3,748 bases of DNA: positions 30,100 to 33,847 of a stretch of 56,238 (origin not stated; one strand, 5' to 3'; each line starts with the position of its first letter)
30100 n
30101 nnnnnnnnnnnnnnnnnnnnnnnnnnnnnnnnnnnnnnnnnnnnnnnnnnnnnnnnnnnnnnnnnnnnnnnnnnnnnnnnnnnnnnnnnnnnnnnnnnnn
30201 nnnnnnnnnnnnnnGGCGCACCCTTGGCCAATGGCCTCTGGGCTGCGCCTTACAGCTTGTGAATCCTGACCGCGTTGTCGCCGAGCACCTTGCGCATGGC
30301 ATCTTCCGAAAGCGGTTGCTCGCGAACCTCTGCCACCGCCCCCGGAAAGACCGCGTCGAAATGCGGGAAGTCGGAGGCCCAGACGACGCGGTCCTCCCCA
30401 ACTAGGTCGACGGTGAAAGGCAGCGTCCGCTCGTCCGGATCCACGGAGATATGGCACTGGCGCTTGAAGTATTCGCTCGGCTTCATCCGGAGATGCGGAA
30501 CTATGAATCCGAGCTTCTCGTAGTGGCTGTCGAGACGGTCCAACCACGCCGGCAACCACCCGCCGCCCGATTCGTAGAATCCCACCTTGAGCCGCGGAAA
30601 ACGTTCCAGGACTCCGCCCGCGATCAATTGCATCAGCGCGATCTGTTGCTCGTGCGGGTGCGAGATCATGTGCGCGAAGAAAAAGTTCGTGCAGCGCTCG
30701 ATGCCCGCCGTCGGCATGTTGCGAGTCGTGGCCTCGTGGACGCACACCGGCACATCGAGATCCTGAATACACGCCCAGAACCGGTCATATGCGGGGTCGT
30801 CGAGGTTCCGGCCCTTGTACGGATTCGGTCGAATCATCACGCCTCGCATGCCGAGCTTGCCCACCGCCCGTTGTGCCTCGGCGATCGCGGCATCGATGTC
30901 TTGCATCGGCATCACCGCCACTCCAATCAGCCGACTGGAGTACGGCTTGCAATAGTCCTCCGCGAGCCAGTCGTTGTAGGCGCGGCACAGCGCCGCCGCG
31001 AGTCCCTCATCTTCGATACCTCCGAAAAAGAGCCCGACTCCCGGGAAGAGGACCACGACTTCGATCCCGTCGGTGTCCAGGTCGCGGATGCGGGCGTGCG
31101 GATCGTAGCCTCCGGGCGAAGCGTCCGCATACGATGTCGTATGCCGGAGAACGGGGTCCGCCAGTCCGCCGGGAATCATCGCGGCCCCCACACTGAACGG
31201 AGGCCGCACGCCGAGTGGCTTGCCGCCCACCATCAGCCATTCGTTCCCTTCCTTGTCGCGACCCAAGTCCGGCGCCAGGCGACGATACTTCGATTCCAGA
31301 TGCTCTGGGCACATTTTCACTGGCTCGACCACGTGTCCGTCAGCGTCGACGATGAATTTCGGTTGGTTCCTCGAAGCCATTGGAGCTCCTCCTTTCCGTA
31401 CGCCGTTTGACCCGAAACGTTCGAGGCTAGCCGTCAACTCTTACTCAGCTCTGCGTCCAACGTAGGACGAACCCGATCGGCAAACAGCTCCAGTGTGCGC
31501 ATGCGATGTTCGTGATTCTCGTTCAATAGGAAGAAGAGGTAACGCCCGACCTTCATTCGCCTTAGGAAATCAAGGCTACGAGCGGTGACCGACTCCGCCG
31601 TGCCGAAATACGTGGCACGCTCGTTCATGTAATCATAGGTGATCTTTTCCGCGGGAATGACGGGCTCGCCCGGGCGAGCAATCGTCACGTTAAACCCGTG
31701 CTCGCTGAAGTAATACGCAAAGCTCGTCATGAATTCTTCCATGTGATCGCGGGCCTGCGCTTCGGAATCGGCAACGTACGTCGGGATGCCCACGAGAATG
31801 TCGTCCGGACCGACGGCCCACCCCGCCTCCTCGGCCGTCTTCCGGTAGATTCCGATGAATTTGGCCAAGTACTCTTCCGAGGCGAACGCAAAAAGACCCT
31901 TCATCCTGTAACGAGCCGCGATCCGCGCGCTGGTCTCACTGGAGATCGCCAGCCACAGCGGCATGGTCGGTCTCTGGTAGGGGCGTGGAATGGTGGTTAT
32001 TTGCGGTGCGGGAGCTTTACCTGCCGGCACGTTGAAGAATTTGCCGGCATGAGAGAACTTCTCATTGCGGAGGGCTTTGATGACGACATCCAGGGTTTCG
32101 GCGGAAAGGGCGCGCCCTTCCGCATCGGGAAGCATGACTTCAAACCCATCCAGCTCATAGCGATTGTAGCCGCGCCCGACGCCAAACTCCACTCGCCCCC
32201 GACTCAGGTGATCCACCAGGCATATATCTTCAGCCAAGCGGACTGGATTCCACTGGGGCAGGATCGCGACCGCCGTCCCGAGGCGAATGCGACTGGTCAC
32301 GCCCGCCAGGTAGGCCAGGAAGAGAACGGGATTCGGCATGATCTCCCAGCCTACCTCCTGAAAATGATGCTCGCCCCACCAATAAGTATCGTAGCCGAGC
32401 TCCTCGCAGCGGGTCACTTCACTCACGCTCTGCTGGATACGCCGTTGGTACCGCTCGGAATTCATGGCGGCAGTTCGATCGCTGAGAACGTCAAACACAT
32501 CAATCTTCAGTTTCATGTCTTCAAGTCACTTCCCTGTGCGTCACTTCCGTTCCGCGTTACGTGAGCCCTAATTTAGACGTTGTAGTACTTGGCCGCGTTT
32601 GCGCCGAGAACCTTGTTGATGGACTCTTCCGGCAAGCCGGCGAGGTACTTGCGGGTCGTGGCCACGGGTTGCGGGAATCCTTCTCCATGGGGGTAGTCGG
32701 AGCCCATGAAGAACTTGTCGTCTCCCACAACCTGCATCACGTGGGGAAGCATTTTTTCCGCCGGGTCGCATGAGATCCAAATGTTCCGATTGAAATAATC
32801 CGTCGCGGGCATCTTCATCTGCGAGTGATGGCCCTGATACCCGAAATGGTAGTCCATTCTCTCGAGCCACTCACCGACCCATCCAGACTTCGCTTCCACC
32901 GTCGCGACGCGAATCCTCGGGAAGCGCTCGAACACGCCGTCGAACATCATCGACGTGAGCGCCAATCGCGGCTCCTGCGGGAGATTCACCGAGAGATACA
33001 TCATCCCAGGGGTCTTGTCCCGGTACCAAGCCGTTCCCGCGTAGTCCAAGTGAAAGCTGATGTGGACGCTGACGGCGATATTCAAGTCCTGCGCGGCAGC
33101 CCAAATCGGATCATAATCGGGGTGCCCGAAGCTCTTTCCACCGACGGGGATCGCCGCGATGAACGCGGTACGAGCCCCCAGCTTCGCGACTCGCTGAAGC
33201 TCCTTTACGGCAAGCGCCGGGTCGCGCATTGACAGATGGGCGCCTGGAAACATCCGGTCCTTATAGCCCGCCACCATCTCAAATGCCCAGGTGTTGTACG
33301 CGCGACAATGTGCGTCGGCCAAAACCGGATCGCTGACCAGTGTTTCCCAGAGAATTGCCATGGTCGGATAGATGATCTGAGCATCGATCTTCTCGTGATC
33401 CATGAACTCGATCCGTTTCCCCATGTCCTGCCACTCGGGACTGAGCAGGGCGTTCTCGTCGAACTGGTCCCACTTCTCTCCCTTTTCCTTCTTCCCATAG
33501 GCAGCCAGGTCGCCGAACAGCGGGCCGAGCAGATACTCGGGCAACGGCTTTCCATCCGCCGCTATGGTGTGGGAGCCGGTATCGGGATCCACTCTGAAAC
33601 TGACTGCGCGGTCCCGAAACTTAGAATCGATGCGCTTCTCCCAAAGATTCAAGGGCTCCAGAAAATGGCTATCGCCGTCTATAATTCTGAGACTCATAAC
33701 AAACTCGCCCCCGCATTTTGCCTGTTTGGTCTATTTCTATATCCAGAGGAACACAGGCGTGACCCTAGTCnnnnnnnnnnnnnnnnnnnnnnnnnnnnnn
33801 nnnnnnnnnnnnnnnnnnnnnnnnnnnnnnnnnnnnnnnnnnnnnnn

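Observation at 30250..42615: Compositionally foreign ~12.4-kb island: biotin carboxylase pair + DinB-like + 2 LLM + 3 amidohydrolase_2 + ADH + VOC, matching no pathway I can name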

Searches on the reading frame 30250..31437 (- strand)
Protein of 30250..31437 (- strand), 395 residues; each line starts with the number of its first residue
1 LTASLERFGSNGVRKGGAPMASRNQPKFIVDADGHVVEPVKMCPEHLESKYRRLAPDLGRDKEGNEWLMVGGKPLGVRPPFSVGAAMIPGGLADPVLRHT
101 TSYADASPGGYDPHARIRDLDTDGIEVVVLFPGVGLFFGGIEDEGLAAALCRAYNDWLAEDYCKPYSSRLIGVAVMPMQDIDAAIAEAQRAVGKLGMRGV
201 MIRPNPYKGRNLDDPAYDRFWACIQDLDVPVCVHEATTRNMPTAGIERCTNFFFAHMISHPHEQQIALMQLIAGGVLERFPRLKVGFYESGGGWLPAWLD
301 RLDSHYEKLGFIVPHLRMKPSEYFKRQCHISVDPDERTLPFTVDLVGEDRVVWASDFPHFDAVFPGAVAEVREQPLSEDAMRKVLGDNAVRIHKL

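Call 3: search_protein_families(library=pfam, proteins=[window:30250-31437:-])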
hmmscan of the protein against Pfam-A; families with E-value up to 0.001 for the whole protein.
window:30250-31437:- (395 aa): 1 family
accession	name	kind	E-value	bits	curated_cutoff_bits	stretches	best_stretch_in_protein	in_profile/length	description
PF04909.20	Amidohydro_2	-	6.9e-40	138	26.4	1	112-392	20-286/289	Amidohydrolase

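Call 4: search_protein_families(library=ncbifam, proteins=[window:30250-31437:-])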
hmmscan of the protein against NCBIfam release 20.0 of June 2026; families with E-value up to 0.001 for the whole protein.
window:30250-31437:- (395 aa): 0 families

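Call 27: search_solved_structures(query=window:30250-31437:-, max_evalue=0.001)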
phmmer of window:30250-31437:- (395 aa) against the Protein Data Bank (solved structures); distinct sequences matched with E-value up to 0.001: 49.
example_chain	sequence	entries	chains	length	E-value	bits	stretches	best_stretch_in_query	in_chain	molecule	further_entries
6omp_A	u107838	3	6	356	1.4e-44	155.9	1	96-371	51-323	PtmU3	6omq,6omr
8uyr_A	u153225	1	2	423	3.3e-31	111.8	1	28-371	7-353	DitZ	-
4ifk_B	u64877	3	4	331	2.3e-25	92.6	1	99-391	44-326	2-amino-3-carboxymuconate 6-semialdehyde decarboxylase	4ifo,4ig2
6mgt_A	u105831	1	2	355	5.9e-25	91.2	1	109-391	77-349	2-amino-3-carboxymuconate 6-semialdehyde decarboxylase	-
4epk_A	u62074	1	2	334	5.9e-25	91.2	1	109-391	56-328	2-amino-3-carboxymuconate 6-semialdehyde decarboxylase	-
8yt2_A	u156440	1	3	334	6.1e-25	91.2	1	109-391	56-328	2-amino-3-carboxymuconate 6-semialdehyde decarboxylase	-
2hbv_A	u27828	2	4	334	6.2e-25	91.1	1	109-391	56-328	2-amino-3-carboxymuconate 6-semialdehyde decarboxylase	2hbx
6mgs_A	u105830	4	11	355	7.6e-25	90.9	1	109-391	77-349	2-amino-3-carboxymuconate 6-semialdehyde decarboxylase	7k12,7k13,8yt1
4era_A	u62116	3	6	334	9.3e-25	90.6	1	109-391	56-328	2-amino-3-carboxymuconate 6-semialdehyde decarboxylase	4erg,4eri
8sm7_A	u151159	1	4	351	2.9e-24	89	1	107-395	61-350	Amidohydrolase 2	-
4icm_A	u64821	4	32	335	3.4e-24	88.7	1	116-394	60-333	5-carboxyvanillate decarboxylase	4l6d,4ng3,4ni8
4ifr_A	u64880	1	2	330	4e-24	88.5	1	109-391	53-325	2-amino-3-carboxymuconate 6-semialdehyde decarboxylase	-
4ifk_A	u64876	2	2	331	4e-24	88.5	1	109-391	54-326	2-amino-3-carboxymuconate 6-semialdehyde decarboxylase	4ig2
4ign_A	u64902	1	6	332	1.7e-23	86.4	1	103-390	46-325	2-amino-3-carboxymuconate-6-semialdehyde decarboxylase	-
4igm_A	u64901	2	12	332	3.1e-23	85.5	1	110-390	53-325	2-amino-3-carboxymuconate-6-semialdehyde decarboxylase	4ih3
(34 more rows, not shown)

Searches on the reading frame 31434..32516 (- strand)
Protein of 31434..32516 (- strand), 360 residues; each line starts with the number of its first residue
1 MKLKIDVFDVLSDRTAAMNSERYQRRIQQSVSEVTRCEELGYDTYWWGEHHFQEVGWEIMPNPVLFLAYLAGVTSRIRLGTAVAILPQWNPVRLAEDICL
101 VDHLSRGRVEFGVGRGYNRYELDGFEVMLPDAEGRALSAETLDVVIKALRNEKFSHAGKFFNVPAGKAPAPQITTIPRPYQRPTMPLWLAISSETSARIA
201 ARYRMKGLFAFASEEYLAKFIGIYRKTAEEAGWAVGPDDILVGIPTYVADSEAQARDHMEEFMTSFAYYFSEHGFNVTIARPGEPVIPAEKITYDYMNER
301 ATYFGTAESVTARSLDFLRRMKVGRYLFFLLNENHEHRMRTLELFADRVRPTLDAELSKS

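Call 3: search_protein_families(library=pfam, proteins=[window:31434-32516:-])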
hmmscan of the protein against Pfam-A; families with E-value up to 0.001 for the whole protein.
window:31434-32516:- (360 aa): 1 family
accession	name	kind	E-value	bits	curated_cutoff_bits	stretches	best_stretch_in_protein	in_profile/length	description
PF00296.26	Bac_luciferase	-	2.3e-52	178.7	27.9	1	24-276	19-258/314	Luciferase-like monooxygenase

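Call 4: search_protein_families(library=ncbifam, proteins=[window:31434-32516:-])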
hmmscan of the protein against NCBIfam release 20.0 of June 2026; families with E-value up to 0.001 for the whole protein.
window:31434-32516:- (360 aa): 28 families (the best 25 are shown)
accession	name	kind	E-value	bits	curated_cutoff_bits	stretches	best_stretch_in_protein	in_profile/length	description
TIGR03619.1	F420_Rv2161c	subfamily_domain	1.8e-32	112.9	166.9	1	36-243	6-217/247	TIGR03619 family F420-dependent LLM class oxidoreductase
TIGR03558.1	oxido_grp_1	subfamily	1.8e-32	112.8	166.95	1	20-347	12-324/325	MsnO8 family LLM class oxidoreductase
TIGR03858.1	LLM_2I7G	subfamily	2.2e-32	112.4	462.25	1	5-353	4-336/337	Atu2307/SP_0267 family LLM class monooxygenase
TIGR04027.1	LLM_KPN_01858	hypoth_equivalog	2.3e-29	102.4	412.9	1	23-158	15-147/326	putative FMN-dependent luciferase-like monooxygenase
TIGR04020.1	seco_metab_LLM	subfamily_domain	1.3e-28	100.1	244.45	1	31-266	21-249/341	MupA/Atu3671 family FMN-dependent luciferase-like monooxygenase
TIGR04036.1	LLM_CE1758_fam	subfamily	1.2e-25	90.1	479.1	1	7-356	8-334/355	CE1758 family FMN-dependent luciferase-like monooxygenase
TIGR03560.1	F420_Rv1855c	subfamily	1e-24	87.6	231.4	1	24-232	9-216/227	TIGR03560 family F420-dependent LLM class oxidoreductase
NF052254.1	luciferase_Alph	exception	2.5e-23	82.9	600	1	27-266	21-249/354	luciferase subunit alpha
TIGR03621.1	F420_MSMEG_2516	subfamily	6.4e-19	68.2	213.15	1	25-203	11-169/295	TIGR03621 family F420-dependent LLM class oxidoreductase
NF052255.1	luciferase_Beta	exception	5.8e-17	61.7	500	1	20-267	17-253/325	luciferase subunit beta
NF007802.0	PRK10508.1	equivalog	1.8e-16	60.1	540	1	25-257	24-237/335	luciferase-like monooxygenase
TIGR03571.1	lucif_BA3436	subfamily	1.2e-14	54.3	303.9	1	24-211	27-207/304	TIGR03571 family LLM class oxidoreductase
TIGR03854.1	F420_MSMEG_3544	hypoth_equivalog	2.3e-13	50.1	295.6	1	34-254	19-222/290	TIGR03854 family LLM class F420-dependent oxidoreductase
TIGR03559.1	F420_Rv3520c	subfamily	3.5e-13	49.3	335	1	22-190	7-169/325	LLM class F420-dependent oxidoreductase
TIGR04021.1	LLM_DMSO2_sfnG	equivalog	9.2e-11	41.7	382.95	1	38-265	38-255/350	dimethylsulfone monooxygenase SfnG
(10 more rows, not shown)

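Call 57: search_solved_structures(query=window:31434-32516:-, max_evalue=1e-10)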
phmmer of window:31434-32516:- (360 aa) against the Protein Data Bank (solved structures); distinct sequences matched with E-value up to 1e-10: 8.
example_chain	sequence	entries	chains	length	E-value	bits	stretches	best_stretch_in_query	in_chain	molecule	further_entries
8cbb_A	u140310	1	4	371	1.9e-24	89.4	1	25-250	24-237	Alkanal monooxygenase alpha chain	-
8k74_A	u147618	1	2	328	1.9e-23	86.1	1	22-167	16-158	Alkanal monooxygenase alpha chain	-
7bip_A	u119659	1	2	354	1.9e-21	79.5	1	26-258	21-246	Luciferase-like monooxygenase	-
1brl_A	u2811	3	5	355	1.7e-20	76.4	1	36-264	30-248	BACTERIAL LUCIFERASE | Alkanal monooxygenase alpha chain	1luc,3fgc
2i7g_A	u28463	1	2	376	1.9e-17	66.3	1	21-259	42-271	Monooxygenase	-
6ket_A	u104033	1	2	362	1.5e-16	63.5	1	37-259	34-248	PuwE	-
4us5_A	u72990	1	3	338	8.9e-14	54.3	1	26-241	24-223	LUCIFERASE-LIKE MONOOXYGENASE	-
4us5_D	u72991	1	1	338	1.5e-13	53.5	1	26-240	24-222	LUCIFERASE-LIKE MONOOXYGENASE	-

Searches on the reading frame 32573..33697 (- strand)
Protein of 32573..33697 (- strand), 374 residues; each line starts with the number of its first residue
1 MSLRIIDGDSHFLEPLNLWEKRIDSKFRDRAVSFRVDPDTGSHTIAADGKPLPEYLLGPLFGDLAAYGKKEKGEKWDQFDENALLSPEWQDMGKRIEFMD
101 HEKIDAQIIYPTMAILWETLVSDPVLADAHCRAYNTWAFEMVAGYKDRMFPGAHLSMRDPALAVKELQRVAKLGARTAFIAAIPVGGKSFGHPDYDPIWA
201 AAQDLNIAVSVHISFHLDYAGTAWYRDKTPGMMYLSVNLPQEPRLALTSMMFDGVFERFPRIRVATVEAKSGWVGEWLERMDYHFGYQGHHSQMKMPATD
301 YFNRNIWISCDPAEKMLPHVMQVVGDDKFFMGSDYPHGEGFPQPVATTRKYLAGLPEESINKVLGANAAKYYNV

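Call 3: search_protein_families(library=pfam, proteins=[window:32573-33697:-])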
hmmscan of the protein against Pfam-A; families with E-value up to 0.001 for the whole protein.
window:32573-33697:- (374 aa): 1 family
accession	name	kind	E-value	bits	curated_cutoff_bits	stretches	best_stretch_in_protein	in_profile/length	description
PF04909.20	Amidohydro_2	-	2.1e-27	97.1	26.4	1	92-373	21-288/289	Amidohydrolase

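Call 4: search_protein_families(library=ncbifam, proteins=[window:32573-33697:-])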
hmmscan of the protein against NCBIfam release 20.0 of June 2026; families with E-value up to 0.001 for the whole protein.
window:32573-33697:- (374 aa): 0 families

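Call 26: search_solved_structures(query=window:32573-33697:-, max_evalue=0.001)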
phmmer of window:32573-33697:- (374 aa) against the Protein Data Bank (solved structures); distinct sequences matched with E-value up to 0.001: 41.
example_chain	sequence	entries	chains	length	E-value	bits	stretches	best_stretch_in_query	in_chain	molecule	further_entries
6omp_A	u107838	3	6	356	2e-36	129.2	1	83-359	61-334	PtmU3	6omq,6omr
4dzi_A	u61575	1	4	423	3.6e-35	125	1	2-369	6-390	Putative TIM-barrel metal-dependent hydrolase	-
8uyr_A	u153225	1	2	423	3.7e-27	98.7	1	6-373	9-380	DitZ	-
8sm9_F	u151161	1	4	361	3.6e-21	78.9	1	126-373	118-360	Amidohydrolase 2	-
6m1w_B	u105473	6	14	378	1.1e-16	64.2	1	125-373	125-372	Amidohydrolase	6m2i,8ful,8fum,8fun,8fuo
8sm6_A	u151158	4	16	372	1.4e-15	60.5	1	121-373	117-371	Amidohydrolase family protein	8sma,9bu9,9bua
8sm8_G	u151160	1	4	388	7.8e-15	58.1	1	126-373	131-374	Putative amidohydrolase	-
4icm_A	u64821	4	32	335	3.6e-13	52.6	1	93-373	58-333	5-carboxyvanillate decarboxylase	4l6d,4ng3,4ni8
4ign_A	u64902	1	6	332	6.5e-13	51.8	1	91-371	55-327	2-amino-3-carboxymuconate-6-semialdehyde decarboxylase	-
8sm7_A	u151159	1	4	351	7e-13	51.6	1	120-372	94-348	Amidohydrolase 2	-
4igm_A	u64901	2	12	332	7.7e-13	51.5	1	91-371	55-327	2-amino-3-carboxymuconate-6-semialdehyde decarboxylase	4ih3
4ofc_A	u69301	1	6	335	8e-13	51.5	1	91-371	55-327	2-amino-3-carboxymuconate-6-semialdehyde decarboxylase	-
2wm1_A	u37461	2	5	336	8e-13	51.4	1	91-371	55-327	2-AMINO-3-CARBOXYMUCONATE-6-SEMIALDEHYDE DECARBOXYLASE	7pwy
4epk_A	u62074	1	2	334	4.6e-12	49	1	91-374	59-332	2-amino-3-carboxymuconate 6-semialdehyde decarboxylase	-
6mgt_A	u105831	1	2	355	4.6e-12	49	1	91-374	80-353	2-amino-3-carboxymuconate 6-semialdehyde decarboxylase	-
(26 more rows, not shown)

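Call 73: search_dna_similar(query=window:32573-33697:-, collection=plasmids, mode=protein, max_rows=15)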
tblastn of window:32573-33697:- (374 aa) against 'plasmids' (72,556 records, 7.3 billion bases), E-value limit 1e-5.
Records with a match: 410; places in all: 497; records where one place covers at least 80% of the query: 84.
Best place of each record, by identity: <60% 410.
By first word of the organism name: Rhizobium 79; Sinorhizobium 49; Pseudosulfitobacter 38; Ralstonia 37; Rhodococcus 25; Sphingobium 16; Streptomyces 11; Mesorhizobium 10; Mycetohabitans 9; Burkholderia 8; and 65 more.
By predicted mobility (MOB-suite, as given by PLSDB): non-mobilizable 179; conjugative 163; mobilizable 68.
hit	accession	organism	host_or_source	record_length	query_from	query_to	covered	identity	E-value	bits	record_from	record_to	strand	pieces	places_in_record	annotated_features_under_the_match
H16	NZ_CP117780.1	Burkholderia sp. FERM BP-3421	soil sample,soil sample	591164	4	370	98%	32.6%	2e-51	191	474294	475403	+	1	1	amidohydrolase family protein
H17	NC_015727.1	Cupriavidus necator N-1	soil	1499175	5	372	98%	30.7%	4e-35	144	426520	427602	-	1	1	record has no annotation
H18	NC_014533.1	Gloeothece verrucosa PCC 7822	fresh water in rice field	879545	4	374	99%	29.4%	3e-42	165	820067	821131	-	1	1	amidohydrolase family protein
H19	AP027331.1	Sphingobium sp. TomTYG65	-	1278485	2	374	100%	29.0%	9e-36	145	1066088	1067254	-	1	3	amidohydrolase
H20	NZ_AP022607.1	Mycobacterium branderi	-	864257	5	374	99%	28.9%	1e-33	139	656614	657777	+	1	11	amidohydrolase family protein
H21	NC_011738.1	Gloeothece citriformis PCC 7424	-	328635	4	374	99%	28.2%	5e-38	152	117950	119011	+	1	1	amidohydrolase family protein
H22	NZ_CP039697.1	Novosphingobium sp. EMRT-2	cell,freshwater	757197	2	372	99%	28.0%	1e-23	110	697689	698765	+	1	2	amidohydrolase family protein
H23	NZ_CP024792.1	Nostoc flagelliforme CCNUN1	cell culture,desert soil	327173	4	374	99%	27.3%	1e-38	154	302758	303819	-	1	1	amidohydrolase family protein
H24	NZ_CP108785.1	Embleya sp. NBC_00888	-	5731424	5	373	99%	27.3%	3e-21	103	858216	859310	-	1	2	none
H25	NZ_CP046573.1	Rhodococcus sp. WAY2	cell culture,bacterial consortium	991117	2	372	99%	26.8%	3e-16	88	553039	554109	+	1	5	amidohydrolase family protein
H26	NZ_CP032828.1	Sphingomonas paeninsulae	whole organism,soil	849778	1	370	99%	26.9%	4e-31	132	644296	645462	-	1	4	amidohydrolase family protein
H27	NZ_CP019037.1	Massilia putida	Soil,wolfram mine tailing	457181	5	373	99%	27.0%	3e-26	118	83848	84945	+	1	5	amidohydrolase family protein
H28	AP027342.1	Sphingobium sp. TomTYG74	-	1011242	5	345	91%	29.2%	1e-25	115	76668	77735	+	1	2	amidohydrolase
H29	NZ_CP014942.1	Rhodococcus sp. BH4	cell culture,sludge of membrane ...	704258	9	374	98%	27.2%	5e-27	120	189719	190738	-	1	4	amidohydrolase family protein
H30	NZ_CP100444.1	Streptomyces rimosus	pure culture,OTC cluster deletion ...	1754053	5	374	99%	26.8%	4e-26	117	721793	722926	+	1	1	record has no annotation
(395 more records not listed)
